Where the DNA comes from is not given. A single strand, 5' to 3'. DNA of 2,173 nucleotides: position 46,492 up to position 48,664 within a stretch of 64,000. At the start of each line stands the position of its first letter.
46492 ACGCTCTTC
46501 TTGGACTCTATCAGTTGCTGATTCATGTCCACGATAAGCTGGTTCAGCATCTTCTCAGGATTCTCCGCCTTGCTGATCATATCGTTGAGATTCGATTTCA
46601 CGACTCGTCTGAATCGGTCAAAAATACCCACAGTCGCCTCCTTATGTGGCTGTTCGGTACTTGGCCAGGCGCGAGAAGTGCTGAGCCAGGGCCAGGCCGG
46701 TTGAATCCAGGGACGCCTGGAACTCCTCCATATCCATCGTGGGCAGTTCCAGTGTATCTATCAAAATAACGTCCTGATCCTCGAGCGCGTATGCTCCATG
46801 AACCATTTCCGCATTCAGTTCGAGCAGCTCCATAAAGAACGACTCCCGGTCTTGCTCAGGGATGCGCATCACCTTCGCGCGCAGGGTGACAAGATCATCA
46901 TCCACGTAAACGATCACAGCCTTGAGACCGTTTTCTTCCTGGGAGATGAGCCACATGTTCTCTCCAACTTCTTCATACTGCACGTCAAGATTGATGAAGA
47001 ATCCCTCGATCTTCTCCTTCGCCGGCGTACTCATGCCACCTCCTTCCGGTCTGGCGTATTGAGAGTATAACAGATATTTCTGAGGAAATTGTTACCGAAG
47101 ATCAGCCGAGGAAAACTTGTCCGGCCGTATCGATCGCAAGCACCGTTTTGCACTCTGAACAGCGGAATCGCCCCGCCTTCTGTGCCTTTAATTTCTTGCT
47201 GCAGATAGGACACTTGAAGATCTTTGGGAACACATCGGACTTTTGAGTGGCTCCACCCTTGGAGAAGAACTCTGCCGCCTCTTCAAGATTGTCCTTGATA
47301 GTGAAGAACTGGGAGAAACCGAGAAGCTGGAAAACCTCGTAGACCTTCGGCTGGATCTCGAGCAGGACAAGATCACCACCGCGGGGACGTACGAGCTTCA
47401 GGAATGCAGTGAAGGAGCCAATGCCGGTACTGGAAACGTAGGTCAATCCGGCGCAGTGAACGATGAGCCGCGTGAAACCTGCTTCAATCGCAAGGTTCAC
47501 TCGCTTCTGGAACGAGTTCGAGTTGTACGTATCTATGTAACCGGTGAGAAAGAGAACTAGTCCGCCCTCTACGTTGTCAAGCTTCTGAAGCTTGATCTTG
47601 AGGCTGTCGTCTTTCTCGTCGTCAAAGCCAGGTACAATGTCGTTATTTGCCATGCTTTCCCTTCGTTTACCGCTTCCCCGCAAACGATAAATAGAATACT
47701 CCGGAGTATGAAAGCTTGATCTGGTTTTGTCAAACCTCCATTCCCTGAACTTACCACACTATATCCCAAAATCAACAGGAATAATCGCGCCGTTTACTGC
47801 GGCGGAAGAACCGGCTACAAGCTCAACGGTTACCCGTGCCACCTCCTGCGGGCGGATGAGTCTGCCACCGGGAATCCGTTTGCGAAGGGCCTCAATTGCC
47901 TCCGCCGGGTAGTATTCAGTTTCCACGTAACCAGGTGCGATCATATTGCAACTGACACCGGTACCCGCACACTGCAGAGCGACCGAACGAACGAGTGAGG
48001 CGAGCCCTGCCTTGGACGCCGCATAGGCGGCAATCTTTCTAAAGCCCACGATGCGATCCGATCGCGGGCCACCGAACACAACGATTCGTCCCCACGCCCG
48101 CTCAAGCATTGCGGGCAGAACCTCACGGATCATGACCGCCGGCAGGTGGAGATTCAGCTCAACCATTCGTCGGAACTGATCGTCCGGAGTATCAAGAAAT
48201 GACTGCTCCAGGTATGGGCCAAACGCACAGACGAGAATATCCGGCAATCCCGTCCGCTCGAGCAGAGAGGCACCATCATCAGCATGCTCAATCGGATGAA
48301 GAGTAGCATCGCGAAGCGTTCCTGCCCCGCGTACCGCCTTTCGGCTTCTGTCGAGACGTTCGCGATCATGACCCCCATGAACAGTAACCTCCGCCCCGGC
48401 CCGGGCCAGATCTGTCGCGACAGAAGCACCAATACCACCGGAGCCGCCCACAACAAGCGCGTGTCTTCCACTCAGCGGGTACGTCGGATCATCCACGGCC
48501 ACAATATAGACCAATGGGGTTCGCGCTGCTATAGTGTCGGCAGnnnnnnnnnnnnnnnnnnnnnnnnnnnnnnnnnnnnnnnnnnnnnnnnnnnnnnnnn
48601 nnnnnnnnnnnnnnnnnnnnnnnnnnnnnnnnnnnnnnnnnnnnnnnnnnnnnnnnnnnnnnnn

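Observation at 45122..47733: PspA/IM30 module with non-canonical partners: STAS-zinc ribbon, YbjN-like protein and an atypical OmpR-type regulator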

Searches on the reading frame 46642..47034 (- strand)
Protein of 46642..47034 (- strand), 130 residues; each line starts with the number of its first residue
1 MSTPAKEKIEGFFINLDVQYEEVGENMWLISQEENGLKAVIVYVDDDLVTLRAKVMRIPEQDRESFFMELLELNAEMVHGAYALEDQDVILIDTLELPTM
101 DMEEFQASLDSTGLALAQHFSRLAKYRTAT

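Call 3: search_protein_families(library=pfam, proteins=[window:46642-47034:-], max_evalue=0.01)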
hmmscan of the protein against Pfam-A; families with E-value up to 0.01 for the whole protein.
window:46642-47034:- (130 aa): 2 families
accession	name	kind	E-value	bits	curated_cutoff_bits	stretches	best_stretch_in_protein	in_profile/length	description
PF22550.1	CesT_Tir_1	-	1.5e-27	96.6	27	1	6-126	5-128/131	CesT_Tir_1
PF10722.14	YbjN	-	1.6e-06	28.8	22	1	8-123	4-124/126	Putative bacterial sensory transduction regulator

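Call 4: search_protein_families(library=ncbifam, proteins=[window:46642-47034:-], max_evalue=0.01)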
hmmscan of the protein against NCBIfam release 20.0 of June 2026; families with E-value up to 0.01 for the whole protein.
window:46642-47034:- (130 aa): 0 families

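Call 8: find_homologous_proteins(query=window:46642-47034:-)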
Query window:46642-47034:- (130 aa): 632 proteins with E <= 0.001 among 645 candidates; the best 120 are listed.
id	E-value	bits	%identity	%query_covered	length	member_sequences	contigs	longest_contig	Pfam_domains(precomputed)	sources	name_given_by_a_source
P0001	4.0e-77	274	100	100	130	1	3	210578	PF22550.2,PF10722.15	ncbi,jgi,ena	jgi:hypothetical protein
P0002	1.3e-76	272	100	99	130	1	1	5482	PF22550.2,PF10722.15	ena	-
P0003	1.9e-76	272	99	100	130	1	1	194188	PF22550.2,PF10722.15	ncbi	-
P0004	1.4e-67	243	85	100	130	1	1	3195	PF22550.2,PF10722.15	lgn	-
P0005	9.2e-67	241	83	100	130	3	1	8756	PF22550.2,PF10722.15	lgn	-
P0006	7.1e-62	225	79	100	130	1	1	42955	PF22550.2,PF10722.15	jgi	jgi:hypothetical protein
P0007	2.9e-60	220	78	100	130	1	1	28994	PF22550.2,PF10722.15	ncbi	ncbi:MAG: YbjN domain-containing protein [Spirochaetota bacterium]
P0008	8.4e-60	218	78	100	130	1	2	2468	PF22550.2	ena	-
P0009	1.2e-59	218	78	100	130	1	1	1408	PF22550.2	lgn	-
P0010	1.5e-59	217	78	100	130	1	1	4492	PF22550.2,PF10722.15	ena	-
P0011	3.0e-59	216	77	100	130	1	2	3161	PF22550.2,PF10722.15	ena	-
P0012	6.4e-59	215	77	99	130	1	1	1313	PF22550.2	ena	-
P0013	1.1e-58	214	75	100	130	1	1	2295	PF22550.2,PF10722.15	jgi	jgi:hypothetical protein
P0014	1.3e-58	214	75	99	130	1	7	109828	PF22550.2,PF10722.15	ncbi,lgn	ncbi:MAG: YbjN domain-containing protein [Spirochaetota bacterium]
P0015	2.0e-58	214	77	99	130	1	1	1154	PF22550.2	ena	-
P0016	2.4e-58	213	80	95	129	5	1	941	PF22550.2,PF10722.15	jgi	jgi:hypothetical protein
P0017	3.3e-58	213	74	99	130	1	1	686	PF22550.2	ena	-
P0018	4.1e-58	213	76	100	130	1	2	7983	PF22550.2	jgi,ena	jgi:hypothetical protein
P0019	4.8e-58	212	76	100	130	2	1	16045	PF22550.2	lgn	-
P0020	6.7e-58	212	75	99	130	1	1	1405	PF22550.2,PF10722.15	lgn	-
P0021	1.4e-57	211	76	98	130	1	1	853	PF22550.2,PF10722.15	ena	-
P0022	1.7e-57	211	75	100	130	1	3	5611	PF22550.2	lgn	-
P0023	1.9e-57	210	75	100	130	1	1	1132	PF22550.2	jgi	jgi:hypothetical protein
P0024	2.6e-57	210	74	99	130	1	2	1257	PF22550.2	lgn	-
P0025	4.1e-57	209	77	100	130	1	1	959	PF22550.2,PF10722.15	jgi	jgi:hypothetical protein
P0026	5.8e-57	209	73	100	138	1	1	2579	PF22550.2,PF10722.15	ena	-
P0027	6.9e-57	209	74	100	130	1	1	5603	PF22550.2,PF10722.15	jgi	jgi:hypothetical protein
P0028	8.6e-57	208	74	99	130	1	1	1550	PF22550.2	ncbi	-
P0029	9.3e-57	208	73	99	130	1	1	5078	PF22550.2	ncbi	ncbi:MAG: YbjN domain-containing protein [Spirochaetota bacterium]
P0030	1.1e-56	208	73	99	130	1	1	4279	PF22550.2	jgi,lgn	-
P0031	1.2e-56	208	74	99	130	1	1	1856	PF22550.2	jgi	jgi:hypothetical protein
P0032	1.3e-56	208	73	98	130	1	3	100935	PF22550.2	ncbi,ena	-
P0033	1.6e-56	207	74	100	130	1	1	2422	PF22550.2,PF10722.15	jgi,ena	-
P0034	1.9e-56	207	73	98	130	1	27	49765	PF22550.2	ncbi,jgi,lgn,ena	-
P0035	2.2e-56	207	74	99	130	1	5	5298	PF22550.2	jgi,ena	-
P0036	2.6e-56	207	74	100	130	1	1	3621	PF22550.2,PF10722.15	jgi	jgi:hypothetical protein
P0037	4.2e-56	206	72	99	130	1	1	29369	PF22550.2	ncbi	-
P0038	6.5e-56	206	73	98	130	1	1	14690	PF22550.2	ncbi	-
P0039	1.0e-55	205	72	100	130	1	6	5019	PF22550.2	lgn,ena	-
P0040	1.1e-55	205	73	100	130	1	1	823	PF22550.2,PF10722.15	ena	-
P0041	1.3e-55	205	72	100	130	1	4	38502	PF22550.2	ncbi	ncbi:MAG: YbjN domain-containing protein [bacterium]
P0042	1.4e-55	204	72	98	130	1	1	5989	PF22550.2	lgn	-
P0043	1.7e-55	204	72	100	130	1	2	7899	PF22550.2,PF10722.15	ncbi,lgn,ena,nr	ncbi:MAG: hypothetical protein EA382_19315 [Spirochaetaceae bacterium]|nr:MAG: hypothetical protein 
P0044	1.8e-55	204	73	99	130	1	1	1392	PF22550.2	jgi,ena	-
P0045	1.9e-55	204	72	100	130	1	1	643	PF22550.2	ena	-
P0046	2.1e-55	204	72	99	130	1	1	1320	PF22550.2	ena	-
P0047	2.4e-55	204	72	98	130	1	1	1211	PF22550.2,PF10722.15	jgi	-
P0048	2.7e-55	204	72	99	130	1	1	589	PF22550.2,PF10722.15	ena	-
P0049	2.9e-55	203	72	98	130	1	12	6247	PF22550.2,PF10722.15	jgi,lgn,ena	-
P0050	3.3e-55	203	72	100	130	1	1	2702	PF22550.2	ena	-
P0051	5.0e-55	203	71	100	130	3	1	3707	PF22550.2,PF10722.15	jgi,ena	-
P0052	6.5e-55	202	71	99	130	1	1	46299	PF22550.2,PF10722.15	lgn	-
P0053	7.8e-55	202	71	98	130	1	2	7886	PF22550.2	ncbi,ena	-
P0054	8.2e-55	202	72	100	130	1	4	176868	PF22550.2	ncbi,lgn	-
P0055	1.1e-54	202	71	100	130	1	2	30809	PF22550.2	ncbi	ncbi:MAG: YbjN domain-containing protein [Spirochaetota bacterium]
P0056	1.4e-54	201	72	100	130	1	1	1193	PF22550.2,PF10722.15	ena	-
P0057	1.5e-54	201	72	100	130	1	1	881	PF22550.2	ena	-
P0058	1.5e-54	201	71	100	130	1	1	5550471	PF22550.2,PF10722.15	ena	-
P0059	1.7e-54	201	74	96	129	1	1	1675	PF22550.2,PF10722.15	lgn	-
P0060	2.4e-54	200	71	100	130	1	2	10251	PF22550.2,PF10722.15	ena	-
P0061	2.6e-54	200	72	100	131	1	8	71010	PF22550.2,PF10722.15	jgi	jgi:hypothetical protein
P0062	3.4e-54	200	70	100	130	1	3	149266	PF22550.2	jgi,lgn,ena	-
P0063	3.5e-54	200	71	100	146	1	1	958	PF22550.2,PF10722.15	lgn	-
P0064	3.8e-54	200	72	98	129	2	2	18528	PF22550.2,PF10722.15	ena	-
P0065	3.9e-54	200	71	98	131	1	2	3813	PF22550.2,PF10722.15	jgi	jgi:hypothetical protein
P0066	1.1e-53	198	70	100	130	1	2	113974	PF22550.2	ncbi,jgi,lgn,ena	jgi:hypothetical protein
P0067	1.2e-53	198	70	100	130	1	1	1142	PF22550.2,PF10722.15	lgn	-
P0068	1.2e-53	198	72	99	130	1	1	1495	PF22550.2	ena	-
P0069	1.8e-53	198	73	96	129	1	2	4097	PF22550.2,PF10722.15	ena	-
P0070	2.0e-53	197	72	98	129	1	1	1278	PF22550.2,PF10722.15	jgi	jgi:hypothetical protein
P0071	2.1e-53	197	71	96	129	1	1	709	PF22550.2,PF10722.15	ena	-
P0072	2.5e-53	197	72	96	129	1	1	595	PF22550.2,PF10722.15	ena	-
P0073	4.0e-53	197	73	96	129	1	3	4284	PF22550.2,PF10722.15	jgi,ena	jgi:hypothetical protein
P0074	4.7e-53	196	69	99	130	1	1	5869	PF22550.2,PF10722.15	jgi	jgi:hypothetical protein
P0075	5.1e-53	196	71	100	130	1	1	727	PF22550.2,PF10722.15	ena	-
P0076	5.3e-53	196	69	99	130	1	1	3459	PF22550.2,PF10722.15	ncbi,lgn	-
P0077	7.5e-53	196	70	100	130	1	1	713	PF22550.2,PF10722.15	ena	-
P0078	7.9e-53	196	70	99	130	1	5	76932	PF22550.2,PF10722.15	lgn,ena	-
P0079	1.7e-52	195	72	96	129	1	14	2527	PF22550.2,PF10722.15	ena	-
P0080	2.0e-52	194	72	96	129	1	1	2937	PF22550.2,PF10722.15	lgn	-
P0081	2.4e-52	194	71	95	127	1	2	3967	PF22550.2,PF10722.15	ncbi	ncbi:MAG: YbjN domain-containing protein, partial [Spirochaetia bacterium]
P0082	2.6e-52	194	72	96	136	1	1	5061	PF22550.2,PF10722.15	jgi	-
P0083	3.5e-52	194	71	95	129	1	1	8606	PF22550.2,PF10722.15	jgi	jgi:hypothetical protein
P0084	3.7e-52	193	72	96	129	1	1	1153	PF22550.2,PF10722.15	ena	-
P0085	4.1e-52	193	70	96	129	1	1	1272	PF22550.2,PF10722.15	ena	-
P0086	4.2e-52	193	70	98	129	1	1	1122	PF22550.2,PF10722.15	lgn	-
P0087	6.0e-52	193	68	100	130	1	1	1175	PF22550.2,PF10722.15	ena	-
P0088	6.5e-52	193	70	96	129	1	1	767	PF22550.2,PF10722.15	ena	-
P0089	9.4e-52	192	70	98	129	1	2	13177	PF22550.2,PF10722.15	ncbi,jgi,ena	-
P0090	1.0e-51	192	72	96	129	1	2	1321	PF22550.2,PF10722.15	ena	-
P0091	1.0e-51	192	68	99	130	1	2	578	PF22550.2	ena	-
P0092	1.2e-51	192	69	99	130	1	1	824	PF22550.2,PF10722.15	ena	-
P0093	1.2e-51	192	71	96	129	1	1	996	PF22550.2,PF10722.15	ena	-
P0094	1.3e-51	192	71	96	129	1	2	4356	PF22550.2,PF10722.15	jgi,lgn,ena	-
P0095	1.6e-51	191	71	96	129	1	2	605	PF22550.2,PF10722.15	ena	-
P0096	1.7e-51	191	70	96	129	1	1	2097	PF22550.2,PF10722.15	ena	-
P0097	2.0e-51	191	70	98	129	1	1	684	PF22550.2,PF10722.15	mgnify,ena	mgnify:FL=1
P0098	2.4e-51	191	71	96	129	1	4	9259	PF22550.2,PF10722.15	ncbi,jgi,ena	-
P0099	6.3e-51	189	69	96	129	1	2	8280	PF22550.2,PF10722.15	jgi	jgi:CesT_Tir_1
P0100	6.5e-51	189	70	96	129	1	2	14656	PF22550.2,PF10722.15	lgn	-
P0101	6.6e-51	189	70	96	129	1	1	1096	PF22550.2,PF10722.15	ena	-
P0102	9.2e-51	189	70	96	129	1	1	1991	PF22550.2,PF10722.15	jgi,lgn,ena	-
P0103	9.9e-51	189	70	96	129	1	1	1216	PF22550.2,PF10722.15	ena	-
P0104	1.2e-50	189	72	94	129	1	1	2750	PF22550.2,PF10722.15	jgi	-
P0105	1.2e-50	189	69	96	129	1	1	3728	PF22550.2,PF10722.15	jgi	jgi:hypothetical protein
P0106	1.7e-50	188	70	96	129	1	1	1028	PF22550.2,PF10722.15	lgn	-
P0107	2.2e-50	188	73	94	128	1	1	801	PF22550.2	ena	-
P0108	2.3e-50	188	69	96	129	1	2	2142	PF22550.2,PF10722.15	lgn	-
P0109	3.0e-50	187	69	96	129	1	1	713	PF22550.2,PF10722.15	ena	-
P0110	3.1e-50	187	70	96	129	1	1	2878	PF22550.2,PF10722.15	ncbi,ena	-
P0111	5.3e-50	186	66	96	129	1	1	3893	PF22550.2,PF10722.15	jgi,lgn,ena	-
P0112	6.6e-50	186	68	96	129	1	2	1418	PF22550.2,PF10722.15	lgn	-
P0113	1.9e-49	185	66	97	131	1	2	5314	PF22550.2,PF10722.15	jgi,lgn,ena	jgi:hypothetical protein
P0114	2.8e-49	184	66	96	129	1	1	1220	PF22550.2,PF10722.15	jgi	jgi:hypothetical protein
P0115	2.9e-49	184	66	96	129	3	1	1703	PF22550.2,PF10722.15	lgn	-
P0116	1.7e-48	182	74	88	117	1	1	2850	PF22550.2,PF10722.15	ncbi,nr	ncbi:MAG: hypothetical protein E4H09_01835 [Spirochaetales bacterium]|nr:MAG: hypothetical protein E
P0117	3.3e-48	181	62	100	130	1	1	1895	PF22550.2,PF10722.15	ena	-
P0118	4.6e-48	180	66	94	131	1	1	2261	PF22550.2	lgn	-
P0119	5.4e-48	180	67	95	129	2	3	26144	PF22550.2,PF10722.15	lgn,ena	-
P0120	2.1e-46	175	65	96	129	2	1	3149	PF22550.2,PF10722.15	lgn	-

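Call 11: find_related_loci(query=A1, collection=genome_contigs, flank=8000)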
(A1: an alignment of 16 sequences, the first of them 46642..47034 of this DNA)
Query A1 (130 aa) in genome_contigs; peptide patterns used: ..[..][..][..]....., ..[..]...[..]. (x = any residue, [..] = any of these).
74 stretches matched a pattern; 40 encode a relative of the query (tblastn E <= 1e-3); 40 distinct loci.
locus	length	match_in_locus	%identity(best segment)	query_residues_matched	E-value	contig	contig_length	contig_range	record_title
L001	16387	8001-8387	80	1-130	8e-67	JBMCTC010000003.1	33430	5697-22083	MAG: Spirochaetota bacterium isolate D1M13_6 NODE_248_length_33430_cov_4.423401, whole genome shotgun sequence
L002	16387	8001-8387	75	1-129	1e-64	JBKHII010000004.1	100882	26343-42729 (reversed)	MAG: Spirochaetales bacterium isolate D1M13_7 NODE_17_length_100882_cov_16.525048, whole genome shotgun sequence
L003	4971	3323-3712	72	1-130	1e-63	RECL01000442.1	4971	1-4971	MAG: Spirochaetaceae bacterium isolate DLM2.Bin35 NODE_29701_length_4971_cov_14.454, whole genome shotgun sequence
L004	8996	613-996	73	1-128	1e-63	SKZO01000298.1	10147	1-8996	MAG: Spirochaetales bacterium isolate CSSed162cmB_334 CSSed16-2cmB-25109, whole genome shotgun sequence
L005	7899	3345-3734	72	1-130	1e-63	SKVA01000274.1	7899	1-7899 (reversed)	MAG: Spirochaetaceae bacterium isolate CSSed162cmB_142 CSSed16-2cmB-39975, whole genome shotgun sequence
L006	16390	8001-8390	72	1-130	2e-62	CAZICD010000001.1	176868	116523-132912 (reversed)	MAG TPA_asm: uncultured Spirochaetaceae bacterium isolate SRP332253_co1_186 genome assembly, contig: NODE_45_length_1768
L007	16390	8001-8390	71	1-130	3e-62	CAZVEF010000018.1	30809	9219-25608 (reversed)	MAG TPA_asm: uncultured Spirochaetaceae bacterium isolate SRP252850_co1_60 genome assembly, contig: NODE_2476_length_308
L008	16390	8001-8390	70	1-130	4e-61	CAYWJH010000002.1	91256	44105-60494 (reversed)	MAG TPA_asm: uncultured Spirochaetaceae bacterium isolate binchicken_co8_335 genome assembly, contig: NODE_101_length_91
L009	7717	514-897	71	1-128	3e-61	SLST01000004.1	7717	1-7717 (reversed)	MAG: Spirochaetales bacterium isolate CSSed165cm_69 CSSed16-5cm-41662, whole genome shotgun sequence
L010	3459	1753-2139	69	1-129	1e-59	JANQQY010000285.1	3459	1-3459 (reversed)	MAG: Spirochaetales bacterium isolate IP29b_bin.41 k99_1335156, whole genome shotgun sequence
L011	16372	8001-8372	66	6-129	2e-54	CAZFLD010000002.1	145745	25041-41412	MAG TPA_asm: uncultured Spirochaetales bacterium isolate SRP141376_co3_407 genome assembly, contig: NODE_138_length_1457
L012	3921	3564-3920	68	6-124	6e-49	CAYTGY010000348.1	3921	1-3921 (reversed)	MAG TPA_asm: uncultured Spirochaetaceae bacterium isolate SRP141376_co4_281 genome assembly, contig: NODE_38252_length_3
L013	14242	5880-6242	60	6-126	5e-47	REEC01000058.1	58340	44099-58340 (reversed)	MAG: Spirochaetaceae bacterium isolate PLM2.Bin13 NODE_379_length_58340_cov_9.62718, whole genome shotgun sequence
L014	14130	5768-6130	60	6-126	8e-47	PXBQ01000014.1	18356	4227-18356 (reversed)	MAG: Spirochaetaceae bacterium isolate T3Sed10_257 T3-Sed10-C5637, whole genome shotgun sequence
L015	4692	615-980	57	6-127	2e-43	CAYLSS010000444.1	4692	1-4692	MAG TPA_asm: uncultured Solibacteraceae bacterium isolate SRP141376_co4_204 genome assembly, contig: NODE_29818_length_4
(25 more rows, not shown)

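Call 13: find_encoding_contigs(protein=P0001, flank=10000, max_places=3)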
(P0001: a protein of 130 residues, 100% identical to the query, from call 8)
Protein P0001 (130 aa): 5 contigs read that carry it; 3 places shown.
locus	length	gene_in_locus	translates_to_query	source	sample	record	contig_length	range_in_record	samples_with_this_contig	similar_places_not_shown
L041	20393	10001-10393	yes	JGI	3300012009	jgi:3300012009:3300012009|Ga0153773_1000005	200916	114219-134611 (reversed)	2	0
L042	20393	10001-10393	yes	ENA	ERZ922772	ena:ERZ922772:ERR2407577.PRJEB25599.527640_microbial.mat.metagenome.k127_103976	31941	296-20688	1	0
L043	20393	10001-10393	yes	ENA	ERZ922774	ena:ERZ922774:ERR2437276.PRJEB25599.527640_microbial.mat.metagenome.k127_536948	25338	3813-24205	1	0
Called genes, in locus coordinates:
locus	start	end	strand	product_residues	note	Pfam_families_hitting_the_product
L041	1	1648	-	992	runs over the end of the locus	PF20250:FapA_N, PF03961:FapA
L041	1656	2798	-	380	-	PF01656:CbiA, PF10609:ParA, PF13614:AAA_31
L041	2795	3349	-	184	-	-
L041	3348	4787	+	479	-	PF22694:CtpB_N-like, PF17820:PDZ_6, PF03572:Peptidase_S41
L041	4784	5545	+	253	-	PF20260:PUA_4 (weak), PF04452:Methyltrans_RNA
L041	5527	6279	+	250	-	PF03808:Glyco_tran_WecG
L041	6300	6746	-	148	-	PF04186:FxsA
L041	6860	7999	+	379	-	PF00072:Response_reg, PF00158:Sigma54_activat, PF14532:Sigma54_activ_2, PF01078:Mg_chelatase (faint), PF07728:AAA_5 (weak), PF25601:AAA_lid_14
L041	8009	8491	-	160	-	-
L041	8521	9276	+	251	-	PF00106:adh_short, PF13561:adh_short_C2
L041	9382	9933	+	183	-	PF01740:STAS, PF13466:STAS_2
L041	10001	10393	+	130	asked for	PF10722:YbjN (weak), PF22550:CesT_Tir_1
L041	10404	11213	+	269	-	PF04012:PspA_IM30, PF27865:CHP04376 (weak)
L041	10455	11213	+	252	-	PF04012:PspA_IM30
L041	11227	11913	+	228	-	PF00486:Trans_reg_C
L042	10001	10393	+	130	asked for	PF10722:YbjN (weak), PF22550:CesT_Tir_1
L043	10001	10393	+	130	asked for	PF10722:YbjN (weak), PF22550:CesT_Tir_1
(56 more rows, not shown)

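Call 54: search_solved_structures(query=A1, max_evalue=10, show_alignments=0)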
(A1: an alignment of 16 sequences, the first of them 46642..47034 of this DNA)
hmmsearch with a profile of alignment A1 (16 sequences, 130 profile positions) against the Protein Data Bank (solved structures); distinct sequences matched with E-value up to 10: 6.
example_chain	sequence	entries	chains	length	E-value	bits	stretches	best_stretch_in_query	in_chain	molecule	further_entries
2plg_A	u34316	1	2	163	0.1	15.9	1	38-100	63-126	Tll0839 protein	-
2n8x_A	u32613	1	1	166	0.66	13.3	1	13-73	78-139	LPS-assembly lipoprotein LptE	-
4emk_A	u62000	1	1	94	0.86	12.9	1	11-55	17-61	U6 snRNA-associated Sm-like protein LSm5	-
5iva_B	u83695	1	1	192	0.9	12.9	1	14-73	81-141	LPS-assembly lipoprotein LptE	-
3swn_A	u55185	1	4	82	1.1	12.6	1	14-56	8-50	U6 snRNA-associated Sm-like protein LSm5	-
6ppn_E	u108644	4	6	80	1.1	12.6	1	14-56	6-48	U6 snRNA-associated Sm-like protein LSm5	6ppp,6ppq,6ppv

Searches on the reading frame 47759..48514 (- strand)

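Call 3: search_protein_families(library=pfam, proteins=[window:47759-48514:-], max_evalue=0.01)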
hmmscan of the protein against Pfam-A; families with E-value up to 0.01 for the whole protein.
window:47759-48514:- (251 aa): 3 families
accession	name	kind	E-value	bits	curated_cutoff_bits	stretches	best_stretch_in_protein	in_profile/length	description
PF13561.12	adh_short_C2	-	3.8e-33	115.5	27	1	26-250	6-234/236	Enoyl-(Acyl carrier protein) reductase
PF00106.31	adh_short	-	9.2e-29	100.7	26.6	1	18-201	2-186/195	short chain dehydrogenase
PF01370.27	Epimerase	-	0.0022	17.9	20.9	0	19-215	1-194/240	NAD dependent epimerase/dehydratase family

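Call 4: search_protein_families(library=ncbifam, proteins=[window:47759-48514:-], max_evalue=0.01)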
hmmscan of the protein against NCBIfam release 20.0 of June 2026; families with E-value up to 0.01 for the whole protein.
window:47759-48514:- (251 aa): 209 families (the best 25 are shown)
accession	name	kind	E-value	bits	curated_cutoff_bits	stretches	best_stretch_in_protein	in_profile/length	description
NF009466.0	PRK12826.1-2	subfamily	1.1e-36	126.6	222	1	17-249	4-242/248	3-oxoacyl-ACP reductase FabG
NF047420.2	EF_P_mod_YmfI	equivalog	1.1e-35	123.5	238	1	19-249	2-233/236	elongation factor P 5-aminopentanone reductase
NF004778.0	PRK06124.1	equivalog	6.2e-33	114.3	303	1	12-250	7-251/256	SDR family oxidoreductase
TIGR01963.1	PHB_DH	subfamily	2.3e-32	112.3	307.05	1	17-201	2-187/255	3-hydroxybutyrate dehydrogenase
TIGR01830.1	3oxo_ACP_reduc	equivalog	2.6e-32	112.4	297.75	1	19-251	1-238/239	3-oxoacyl-[acyl-carrier-protein] reductase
NF012208.0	SDR_dihy_bifunc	exception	6.5e-32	110.9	325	1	19-248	1-228/233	bifunctional dihydropteridine reductase/dihydrofolate reductase TmpR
NF005559.1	PRK07231.1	subfamily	1.2e-31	110.1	215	1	14-250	2-246/249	glucose 1-dehydrogenase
NF053701.1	CsHdxCHCADhChcB2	equivalog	1.3e-30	106.7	350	1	14-250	1-241/245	cis-4-hydroxycyclohexanecarboxylate dehydrogenase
NF009093.0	PRK12429.1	subfamily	9.1e-30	103.8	258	1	14-250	3-255/259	3-hydroxybutyrate dehydrogenase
NF004200.0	PRK05653.1-5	equivalog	2.1e-29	102.8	273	1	17-250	3-240/242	3-oxoacyl-ACP reductase FabG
NF004791.0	PRK06138.1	equivalog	5.8e-29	101.1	312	1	14-250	3-248/252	SDR family oxidoreductase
NF005488.0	PRK07097.1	equivalog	2.2e-28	99.1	369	1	12-251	6-257/266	gluconate 5-dehydrogenase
NF004199.0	PRK05653.1-4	equivalog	3.5e-28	98.8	301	1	14-250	3-244/247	3-oxoacyl-ACP reductase FabG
TIGR01829.1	AcAcCoA_reduct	subfamily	4.4e-28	98.6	302.1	1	18-249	2-238/242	acetoacetyl-CoA reductase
NF005309.0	PRK06841.1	subfamily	7.2e-28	97.8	286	1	9-250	8-251/255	GolD/DthD family dehydrogenase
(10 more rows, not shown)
